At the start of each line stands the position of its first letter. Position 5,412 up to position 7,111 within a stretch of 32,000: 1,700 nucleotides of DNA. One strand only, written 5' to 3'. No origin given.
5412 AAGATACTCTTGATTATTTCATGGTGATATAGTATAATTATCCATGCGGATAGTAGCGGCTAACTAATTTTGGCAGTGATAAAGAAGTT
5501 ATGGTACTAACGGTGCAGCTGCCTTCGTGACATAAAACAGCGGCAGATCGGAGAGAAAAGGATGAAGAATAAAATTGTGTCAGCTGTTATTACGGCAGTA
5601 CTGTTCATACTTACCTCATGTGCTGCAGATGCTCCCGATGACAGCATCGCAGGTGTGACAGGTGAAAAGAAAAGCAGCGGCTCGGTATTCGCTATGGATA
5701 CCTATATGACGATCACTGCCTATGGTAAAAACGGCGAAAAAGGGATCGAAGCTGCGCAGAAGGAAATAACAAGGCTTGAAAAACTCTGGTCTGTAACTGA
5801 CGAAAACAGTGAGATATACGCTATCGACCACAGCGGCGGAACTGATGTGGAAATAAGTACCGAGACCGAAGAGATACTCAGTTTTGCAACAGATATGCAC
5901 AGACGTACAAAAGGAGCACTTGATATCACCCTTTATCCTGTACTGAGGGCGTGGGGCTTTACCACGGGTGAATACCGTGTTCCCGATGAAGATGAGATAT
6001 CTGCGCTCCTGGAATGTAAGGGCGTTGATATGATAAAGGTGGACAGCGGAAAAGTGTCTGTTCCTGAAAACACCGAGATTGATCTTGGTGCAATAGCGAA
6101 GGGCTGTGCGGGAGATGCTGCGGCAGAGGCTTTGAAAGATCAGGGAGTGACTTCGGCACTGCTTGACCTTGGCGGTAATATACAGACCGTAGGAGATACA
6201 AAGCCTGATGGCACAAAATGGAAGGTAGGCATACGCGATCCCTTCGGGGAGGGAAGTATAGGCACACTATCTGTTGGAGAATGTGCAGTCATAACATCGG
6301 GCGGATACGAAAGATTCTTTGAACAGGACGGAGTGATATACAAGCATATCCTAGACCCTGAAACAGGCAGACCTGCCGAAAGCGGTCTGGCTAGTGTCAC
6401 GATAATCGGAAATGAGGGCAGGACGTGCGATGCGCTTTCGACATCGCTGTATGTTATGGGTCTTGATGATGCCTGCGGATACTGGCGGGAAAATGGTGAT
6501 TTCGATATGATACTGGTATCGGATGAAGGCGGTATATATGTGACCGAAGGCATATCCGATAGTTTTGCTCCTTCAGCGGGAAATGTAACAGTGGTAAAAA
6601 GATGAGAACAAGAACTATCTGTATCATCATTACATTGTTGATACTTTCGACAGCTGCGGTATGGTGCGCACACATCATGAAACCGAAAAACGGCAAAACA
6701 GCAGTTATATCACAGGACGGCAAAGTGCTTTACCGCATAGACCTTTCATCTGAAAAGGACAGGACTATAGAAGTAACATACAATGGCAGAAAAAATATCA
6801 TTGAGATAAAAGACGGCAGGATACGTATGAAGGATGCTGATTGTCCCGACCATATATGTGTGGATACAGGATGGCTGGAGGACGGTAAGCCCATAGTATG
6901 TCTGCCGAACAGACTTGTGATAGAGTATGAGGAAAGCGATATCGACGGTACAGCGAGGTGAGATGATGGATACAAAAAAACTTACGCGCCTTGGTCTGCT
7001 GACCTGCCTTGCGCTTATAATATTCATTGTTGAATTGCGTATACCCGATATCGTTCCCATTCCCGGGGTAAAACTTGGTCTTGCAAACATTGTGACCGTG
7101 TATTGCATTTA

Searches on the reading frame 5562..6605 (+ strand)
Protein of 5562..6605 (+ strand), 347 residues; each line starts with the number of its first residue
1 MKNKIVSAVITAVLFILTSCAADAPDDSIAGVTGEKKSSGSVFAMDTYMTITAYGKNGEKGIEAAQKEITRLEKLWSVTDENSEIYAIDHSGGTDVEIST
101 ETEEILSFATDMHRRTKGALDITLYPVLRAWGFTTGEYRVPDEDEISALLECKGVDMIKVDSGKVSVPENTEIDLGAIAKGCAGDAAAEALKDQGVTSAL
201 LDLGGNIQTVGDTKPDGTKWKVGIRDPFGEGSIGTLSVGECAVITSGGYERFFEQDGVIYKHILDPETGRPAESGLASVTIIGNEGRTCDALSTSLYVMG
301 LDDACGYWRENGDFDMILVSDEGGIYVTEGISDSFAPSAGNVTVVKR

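Call 3: search_protein_families(library=pfam, proteins=[window:5562-6605:+], max_evalue=1)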
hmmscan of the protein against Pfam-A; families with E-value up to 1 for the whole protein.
window:5562-6605:+ (347 aa): 1 family
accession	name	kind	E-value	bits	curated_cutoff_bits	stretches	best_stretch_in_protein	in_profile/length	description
PF02424.20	ApbE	-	1.8e-82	277.3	25.6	1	45-316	1-264/266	ApbE family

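Call 4: search_protein_families(library=ncbifam, proteins=[window:5562-6605:+], max_evalue=1)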
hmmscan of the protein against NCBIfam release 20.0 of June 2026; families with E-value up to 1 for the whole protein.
window:5562-6605:+ (347 aa): 3 families
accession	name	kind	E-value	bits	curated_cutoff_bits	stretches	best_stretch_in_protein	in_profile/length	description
NF007774.0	PRK10461.1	equivalog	2.3e-32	112.2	498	1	1-312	1-321/351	FAD:protein FMN transferase ApbE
NF053688.1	BamI_Bacteroidota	equivalog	0.12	11.5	370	1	1-52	1-50/452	BamI family beta-barrel-assembly machinery protein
NF047408.1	SA0632_fam_LP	equivalog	0.17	11.5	70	0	44-74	8-36/68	SA0632 family lipoprotein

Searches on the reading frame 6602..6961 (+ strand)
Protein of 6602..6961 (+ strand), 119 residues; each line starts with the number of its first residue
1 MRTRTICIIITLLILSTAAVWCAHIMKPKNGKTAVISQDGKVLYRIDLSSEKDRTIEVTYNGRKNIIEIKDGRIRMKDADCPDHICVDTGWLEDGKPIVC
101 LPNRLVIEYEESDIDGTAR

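Call 3: search_protein_families(library=pfam, proteins=[window:6602-6961:+], max_evalue=1)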
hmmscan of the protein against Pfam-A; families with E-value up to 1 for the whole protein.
window:6602-6961:+ (119 aa): 3 families
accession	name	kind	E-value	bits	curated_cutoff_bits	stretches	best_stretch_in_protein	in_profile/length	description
PF07009.16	NusG_II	-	2.3e-34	118.2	29.6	1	8-112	1-106/107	NusG domain II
PF17356.7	PBSX_XtrA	-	0.11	12.8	29.7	0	28-42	39-53/64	Phage-like element PBSX protein XtrA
PF25571.1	TPR_CCP1_N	-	0.2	11.2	27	0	20-59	259-299/310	CCP1-like, N-terminal TPR repeats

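Call 4: search_protein_families(library=ncbifam, proteins=[window:6602-6961:+], max_evalue=1)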
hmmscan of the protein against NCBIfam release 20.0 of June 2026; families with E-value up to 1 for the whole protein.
window:6602-6961:+ (119 aa): 2 families
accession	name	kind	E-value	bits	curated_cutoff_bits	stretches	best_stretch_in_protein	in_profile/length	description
NF011791.0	PRK15255.1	equivalog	0.0057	14.7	1289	1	20-64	763-807/829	fimbrial outer membrane usher protein StdB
NF010606.0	PRK14002.1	equivalog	0.014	15.2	263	1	5-44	11-50/186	K(+)-transporting ATPase subunit C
